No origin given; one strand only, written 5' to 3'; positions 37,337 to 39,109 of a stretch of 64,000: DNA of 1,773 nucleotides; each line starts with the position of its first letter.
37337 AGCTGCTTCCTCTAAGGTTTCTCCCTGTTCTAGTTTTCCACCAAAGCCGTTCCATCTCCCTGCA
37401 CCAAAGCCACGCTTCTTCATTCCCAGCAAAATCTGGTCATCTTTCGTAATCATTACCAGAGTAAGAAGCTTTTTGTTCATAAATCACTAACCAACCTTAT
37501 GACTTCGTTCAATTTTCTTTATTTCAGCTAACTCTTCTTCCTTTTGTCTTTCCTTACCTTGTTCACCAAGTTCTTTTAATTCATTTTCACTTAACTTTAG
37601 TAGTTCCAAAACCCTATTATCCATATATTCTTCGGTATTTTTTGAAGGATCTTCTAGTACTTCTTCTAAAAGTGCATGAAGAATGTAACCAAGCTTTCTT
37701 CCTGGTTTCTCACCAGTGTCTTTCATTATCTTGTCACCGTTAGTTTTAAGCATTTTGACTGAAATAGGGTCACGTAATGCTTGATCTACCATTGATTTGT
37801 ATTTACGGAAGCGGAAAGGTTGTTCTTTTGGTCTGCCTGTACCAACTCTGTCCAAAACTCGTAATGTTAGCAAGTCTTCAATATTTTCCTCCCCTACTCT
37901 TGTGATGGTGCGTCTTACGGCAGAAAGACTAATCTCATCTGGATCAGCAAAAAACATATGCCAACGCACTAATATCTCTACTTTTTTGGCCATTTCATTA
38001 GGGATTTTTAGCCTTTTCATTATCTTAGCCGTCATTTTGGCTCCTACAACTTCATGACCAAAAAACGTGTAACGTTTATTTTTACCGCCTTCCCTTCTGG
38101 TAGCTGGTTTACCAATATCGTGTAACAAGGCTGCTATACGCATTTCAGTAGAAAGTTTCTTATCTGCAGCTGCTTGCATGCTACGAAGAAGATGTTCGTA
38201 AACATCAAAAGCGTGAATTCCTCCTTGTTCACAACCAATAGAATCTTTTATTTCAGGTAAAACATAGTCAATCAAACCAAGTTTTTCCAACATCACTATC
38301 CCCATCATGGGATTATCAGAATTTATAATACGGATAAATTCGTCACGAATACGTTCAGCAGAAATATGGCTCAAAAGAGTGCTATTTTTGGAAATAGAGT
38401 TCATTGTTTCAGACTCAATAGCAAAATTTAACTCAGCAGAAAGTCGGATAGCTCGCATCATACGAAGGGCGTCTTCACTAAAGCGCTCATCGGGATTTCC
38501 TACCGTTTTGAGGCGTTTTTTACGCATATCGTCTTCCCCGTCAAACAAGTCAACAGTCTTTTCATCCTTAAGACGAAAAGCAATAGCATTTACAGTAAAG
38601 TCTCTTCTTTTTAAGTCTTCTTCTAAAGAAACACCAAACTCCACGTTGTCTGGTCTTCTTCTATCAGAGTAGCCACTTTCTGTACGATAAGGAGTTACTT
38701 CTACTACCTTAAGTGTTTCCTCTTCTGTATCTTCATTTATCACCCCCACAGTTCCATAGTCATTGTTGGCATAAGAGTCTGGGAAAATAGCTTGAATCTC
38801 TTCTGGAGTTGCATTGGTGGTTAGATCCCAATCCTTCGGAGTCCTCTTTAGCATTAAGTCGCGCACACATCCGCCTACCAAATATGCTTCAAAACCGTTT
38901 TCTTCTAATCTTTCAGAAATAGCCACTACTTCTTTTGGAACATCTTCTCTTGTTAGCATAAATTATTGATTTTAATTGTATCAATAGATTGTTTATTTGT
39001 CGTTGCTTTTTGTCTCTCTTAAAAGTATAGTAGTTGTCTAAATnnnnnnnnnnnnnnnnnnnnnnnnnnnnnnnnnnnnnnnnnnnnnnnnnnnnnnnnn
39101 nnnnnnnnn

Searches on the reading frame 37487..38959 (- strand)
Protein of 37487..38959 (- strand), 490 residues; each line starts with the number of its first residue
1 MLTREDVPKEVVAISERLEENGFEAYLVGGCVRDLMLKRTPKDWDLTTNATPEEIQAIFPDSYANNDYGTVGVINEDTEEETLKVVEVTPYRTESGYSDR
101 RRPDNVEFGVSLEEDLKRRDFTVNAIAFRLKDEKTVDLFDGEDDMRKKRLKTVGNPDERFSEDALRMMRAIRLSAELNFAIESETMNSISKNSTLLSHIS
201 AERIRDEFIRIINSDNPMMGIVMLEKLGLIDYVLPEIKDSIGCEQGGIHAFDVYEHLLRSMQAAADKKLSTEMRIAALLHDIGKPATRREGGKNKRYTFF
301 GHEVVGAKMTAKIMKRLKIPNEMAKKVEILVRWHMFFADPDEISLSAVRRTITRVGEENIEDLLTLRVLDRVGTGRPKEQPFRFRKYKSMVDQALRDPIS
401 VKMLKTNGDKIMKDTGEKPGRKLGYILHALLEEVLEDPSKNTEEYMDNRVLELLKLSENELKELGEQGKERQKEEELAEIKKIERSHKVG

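Call 80: search_protein_families(library=pfam, proteins=[window:37487-38959:-], max_evalue=0.00001)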
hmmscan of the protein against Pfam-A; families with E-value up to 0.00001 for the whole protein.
window:37487-38959:- (490 aa): 4 families
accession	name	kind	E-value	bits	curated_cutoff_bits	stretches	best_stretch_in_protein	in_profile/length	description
PF01743.26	PolyA_pol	-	2.8e-35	121.9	23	1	25-150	1-125/126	Poly A polymerase head domain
PF12627.12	PolyA_pol_RNAbd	-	1.2e-18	67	22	1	178-239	1-62/64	Probable RNA and SrmB- binding site of polymerase A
PF01966.28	HD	-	4.2e-12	46.8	22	1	253-349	1-93/116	HD domain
PF13735.12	tRNA_NucTran2_2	-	4.1e-07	30.5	27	1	310-445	24-144/149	tRNA nucleotidyltransferase domain 2 putative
